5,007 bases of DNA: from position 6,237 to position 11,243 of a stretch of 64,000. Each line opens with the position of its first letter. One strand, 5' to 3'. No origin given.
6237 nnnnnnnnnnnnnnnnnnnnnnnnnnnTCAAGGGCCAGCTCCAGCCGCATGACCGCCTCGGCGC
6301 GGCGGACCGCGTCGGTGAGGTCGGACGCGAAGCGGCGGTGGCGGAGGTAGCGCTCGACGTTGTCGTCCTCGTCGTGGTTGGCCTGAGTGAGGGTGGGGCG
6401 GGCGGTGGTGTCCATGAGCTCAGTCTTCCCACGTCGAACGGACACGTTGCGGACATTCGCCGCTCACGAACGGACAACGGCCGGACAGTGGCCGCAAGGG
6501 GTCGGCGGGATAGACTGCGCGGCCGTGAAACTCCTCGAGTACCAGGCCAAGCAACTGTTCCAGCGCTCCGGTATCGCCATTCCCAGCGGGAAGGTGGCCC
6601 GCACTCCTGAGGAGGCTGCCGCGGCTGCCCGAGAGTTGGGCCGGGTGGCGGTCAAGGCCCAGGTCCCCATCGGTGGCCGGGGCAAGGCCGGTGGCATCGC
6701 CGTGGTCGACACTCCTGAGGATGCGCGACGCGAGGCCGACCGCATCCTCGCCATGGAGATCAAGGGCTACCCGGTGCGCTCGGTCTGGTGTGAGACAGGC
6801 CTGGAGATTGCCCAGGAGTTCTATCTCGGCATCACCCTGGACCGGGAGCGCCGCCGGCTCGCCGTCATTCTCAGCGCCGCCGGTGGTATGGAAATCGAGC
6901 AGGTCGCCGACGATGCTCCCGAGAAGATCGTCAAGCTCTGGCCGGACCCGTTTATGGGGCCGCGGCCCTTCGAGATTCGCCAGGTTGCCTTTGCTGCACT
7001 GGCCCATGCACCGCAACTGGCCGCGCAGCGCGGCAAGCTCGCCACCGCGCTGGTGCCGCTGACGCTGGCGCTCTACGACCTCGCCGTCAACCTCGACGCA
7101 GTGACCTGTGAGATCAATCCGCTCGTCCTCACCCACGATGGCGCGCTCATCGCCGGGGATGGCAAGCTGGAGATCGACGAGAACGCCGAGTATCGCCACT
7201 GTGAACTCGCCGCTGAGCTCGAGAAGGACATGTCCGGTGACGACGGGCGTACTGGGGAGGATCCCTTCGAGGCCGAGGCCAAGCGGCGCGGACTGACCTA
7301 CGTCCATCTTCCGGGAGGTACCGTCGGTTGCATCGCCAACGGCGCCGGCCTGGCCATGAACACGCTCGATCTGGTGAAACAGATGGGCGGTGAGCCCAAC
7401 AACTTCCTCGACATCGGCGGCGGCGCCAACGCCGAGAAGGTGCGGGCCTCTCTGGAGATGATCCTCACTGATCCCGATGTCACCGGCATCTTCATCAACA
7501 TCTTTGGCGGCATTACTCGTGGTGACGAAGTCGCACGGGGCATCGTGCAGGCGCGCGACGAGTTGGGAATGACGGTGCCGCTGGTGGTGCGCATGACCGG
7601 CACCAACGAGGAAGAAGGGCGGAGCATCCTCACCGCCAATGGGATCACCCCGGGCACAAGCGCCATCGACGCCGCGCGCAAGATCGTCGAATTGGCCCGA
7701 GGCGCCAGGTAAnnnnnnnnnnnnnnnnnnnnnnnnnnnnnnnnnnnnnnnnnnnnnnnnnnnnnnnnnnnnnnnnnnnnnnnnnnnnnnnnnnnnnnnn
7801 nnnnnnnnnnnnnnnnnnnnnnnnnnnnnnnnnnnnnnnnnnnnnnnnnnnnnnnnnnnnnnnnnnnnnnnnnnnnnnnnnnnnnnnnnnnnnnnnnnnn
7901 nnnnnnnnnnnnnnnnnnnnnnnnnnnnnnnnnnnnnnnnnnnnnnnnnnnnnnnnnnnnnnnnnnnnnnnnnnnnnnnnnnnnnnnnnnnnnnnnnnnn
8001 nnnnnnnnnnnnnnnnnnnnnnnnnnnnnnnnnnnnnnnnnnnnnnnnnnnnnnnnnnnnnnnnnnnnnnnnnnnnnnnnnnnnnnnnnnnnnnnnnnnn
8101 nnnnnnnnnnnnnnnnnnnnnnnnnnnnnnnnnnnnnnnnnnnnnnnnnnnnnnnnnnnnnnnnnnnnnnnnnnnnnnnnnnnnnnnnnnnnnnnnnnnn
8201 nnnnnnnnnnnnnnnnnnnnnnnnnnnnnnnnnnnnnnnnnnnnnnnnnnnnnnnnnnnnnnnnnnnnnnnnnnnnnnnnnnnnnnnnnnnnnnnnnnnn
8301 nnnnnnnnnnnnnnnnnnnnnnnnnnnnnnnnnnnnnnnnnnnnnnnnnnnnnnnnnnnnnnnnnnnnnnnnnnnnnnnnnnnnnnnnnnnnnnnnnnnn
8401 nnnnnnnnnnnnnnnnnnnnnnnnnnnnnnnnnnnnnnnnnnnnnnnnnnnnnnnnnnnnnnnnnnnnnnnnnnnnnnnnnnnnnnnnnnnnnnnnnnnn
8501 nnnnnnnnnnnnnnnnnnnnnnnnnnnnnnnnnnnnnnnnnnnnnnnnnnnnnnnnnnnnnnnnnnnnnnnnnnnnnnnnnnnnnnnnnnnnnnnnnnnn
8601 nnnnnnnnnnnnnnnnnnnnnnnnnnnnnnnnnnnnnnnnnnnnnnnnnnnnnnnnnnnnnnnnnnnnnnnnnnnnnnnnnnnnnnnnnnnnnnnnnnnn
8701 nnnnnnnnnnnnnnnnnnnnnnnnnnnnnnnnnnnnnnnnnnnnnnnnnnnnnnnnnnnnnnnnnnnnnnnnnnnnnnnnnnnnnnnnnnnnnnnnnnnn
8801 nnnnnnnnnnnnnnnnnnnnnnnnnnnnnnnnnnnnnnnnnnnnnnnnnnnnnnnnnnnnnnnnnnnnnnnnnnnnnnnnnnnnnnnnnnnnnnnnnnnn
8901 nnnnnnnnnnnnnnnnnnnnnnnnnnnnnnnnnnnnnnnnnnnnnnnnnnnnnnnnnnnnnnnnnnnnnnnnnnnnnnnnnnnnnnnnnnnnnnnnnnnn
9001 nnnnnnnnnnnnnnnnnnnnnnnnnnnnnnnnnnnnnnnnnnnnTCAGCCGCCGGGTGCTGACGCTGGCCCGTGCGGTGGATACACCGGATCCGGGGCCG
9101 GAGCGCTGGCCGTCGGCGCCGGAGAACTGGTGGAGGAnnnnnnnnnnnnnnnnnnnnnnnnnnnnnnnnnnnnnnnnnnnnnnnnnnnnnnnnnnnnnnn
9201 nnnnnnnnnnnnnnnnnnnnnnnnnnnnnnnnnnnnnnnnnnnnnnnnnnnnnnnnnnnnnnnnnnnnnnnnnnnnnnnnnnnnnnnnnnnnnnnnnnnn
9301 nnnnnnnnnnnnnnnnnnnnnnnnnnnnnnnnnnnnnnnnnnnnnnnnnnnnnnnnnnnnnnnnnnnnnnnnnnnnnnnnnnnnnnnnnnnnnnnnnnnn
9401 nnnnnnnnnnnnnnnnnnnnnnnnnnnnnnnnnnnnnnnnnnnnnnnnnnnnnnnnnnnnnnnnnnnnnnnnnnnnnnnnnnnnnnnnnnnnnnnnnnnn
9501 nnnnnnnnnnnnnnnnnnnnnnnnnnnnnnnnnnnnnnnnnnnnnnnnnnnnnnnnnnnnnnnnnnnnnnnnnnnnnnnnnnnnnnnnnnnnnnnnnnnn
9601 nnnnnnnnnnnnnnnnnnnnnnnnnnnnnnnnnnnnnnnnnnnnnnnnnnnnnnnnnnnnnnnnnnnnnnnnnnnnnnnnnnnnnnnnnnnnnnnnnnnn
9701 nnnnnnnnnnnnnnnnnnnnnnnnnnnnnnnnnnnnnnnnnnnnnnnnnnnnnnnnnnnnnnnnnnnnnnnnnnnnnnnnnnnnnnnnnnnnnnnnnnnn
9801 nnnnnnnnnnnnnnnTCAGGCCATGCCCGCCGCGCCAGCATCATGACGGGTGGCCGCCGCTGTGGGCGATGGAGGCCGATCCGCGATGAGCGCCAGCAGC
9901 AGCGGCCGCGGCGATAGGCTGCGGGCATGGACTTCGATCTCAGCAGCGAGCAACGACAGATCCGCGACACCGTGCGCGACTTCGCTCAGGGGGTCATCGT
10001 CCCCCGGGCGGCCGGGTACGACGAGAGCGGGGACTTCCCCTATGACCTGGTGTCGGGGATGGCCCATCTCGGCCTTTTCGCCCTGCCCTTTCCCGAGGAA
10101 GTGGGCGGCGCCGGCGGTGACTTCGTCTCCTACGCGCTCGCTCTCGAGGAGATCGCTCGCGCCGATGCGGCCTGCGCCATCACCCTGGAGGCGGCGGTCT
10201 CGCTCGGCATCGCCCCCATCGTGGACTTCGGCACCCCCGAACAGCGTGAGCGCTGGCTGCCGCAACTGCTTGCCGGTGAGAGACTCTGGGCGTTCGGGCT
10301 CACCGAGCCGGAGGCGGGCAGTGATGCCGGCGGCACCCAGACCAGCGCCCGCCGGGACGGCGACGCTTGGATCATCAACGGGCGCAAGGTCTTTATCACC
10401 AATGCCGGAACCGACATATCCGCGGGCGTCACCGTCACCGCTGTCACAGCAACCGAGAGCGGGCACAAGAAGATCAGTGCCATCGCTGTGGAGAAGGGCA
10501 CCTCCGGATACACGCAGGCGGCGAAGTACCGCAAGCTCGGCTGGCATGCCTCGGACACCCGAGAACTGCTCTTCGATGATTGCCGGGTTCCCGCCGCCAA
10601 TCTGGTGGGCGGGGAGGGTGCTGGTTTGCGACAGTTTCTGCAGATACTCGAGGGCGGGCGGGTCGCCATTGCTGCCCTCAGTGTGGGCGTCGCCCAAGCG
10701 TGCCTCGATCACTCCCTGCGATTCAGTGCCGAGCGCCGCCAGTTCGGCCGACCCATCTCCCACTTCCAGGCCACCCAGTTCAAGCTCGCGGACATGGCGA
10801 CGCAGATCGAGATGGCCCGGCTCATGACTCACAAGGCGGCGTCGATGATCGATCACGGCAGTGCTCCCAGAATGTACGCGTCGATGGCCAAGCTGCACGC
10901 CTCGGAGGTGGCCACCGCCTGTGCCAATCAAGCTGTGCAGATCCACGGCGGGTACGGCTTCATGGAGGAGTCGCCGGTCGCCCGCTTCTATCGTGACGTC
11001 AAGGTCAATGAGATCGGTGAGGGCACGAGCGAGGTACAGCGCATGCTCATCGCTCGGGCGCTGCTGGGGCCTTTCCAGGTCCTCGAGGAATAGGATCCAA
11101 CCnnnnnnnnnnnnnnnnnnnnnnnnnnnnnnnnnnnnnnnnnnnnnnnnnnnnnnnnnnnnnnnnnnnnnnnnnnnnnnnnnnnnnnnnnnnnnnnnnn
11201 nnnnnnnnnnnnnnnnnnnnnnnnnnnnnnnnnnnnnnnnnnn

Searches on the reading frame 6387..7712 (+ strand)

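Call 28: search_protein_families(library=pfam, proteins=[window:6387-7712:+], max_evalue=0.001)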
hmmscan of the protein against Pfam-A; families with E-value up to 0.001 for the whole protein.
window:6387-7712:+ (441 aa): 4 families
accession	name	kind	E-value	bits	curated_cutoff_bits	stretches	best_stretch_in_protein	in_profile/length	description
PF08442.15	ATP-grasp_2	-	4.1e-52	177.2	29.5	1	48-247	1-201/202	ATP-grasp domain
PF00549.24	Ligase_CoA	-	1.9e-22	80.2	24.5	1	317-421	2-113/128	CoA-ligase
PF13549.11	ATP-grasp_5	-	6.5e-11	42.5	27.6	1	48-256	9-215/221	ATP-grasp domain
PF24948.1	Citrate_synth_N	-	1.8e-06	28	83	1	135-270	106-227/232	ATP-citrate synthase ATP-grasp domain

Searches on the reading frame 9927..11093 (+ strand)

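Call 26: search_protein_families(library=pfam, proteins=[window:9927-11093:+], max_evalue=0.01)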
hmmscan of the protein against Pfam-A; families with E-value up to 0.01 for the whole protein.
window:9927-11093:+ (388 aa): 6 families
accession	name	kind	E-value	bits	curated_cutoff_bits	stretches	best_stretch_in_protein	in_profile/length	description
PF00441.29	Acyl-CoA_dh_1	-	4.1e-53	180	22.4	1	231-380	1-150/150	Acyl-CoA dehydrogenase, C-terminal domain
PF02771.21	Acyl-CoA_dh_N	-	2.9e-37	127.9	22.9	1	7-118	2-113/113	Acyl-CoA dehydrogenase, N-terminal domain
PF08028.16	Acyl-CoA_dh_2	-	1.1e-22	81.1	22.7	1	247-362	2-127/134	Acyl-CoA dehydrogenase, C-terminal domain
PF02770.24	Acyl-CoA_dh_M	-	1.6e-20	73.5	33.3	1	122-219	1-97/97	Acyl-CoA dehydrogenase, middle domain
PF22924.1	ACOX_C_alpha1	-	2.6e-07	31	27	1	244-380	7-169/169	Acyl-CoA oxidase, C-alpha1 domain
PF00289.28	Biotin_carb_N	-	0.0095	16.9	25.5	0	290-350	31-89/110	Biotin carboxylase, N-terminal domain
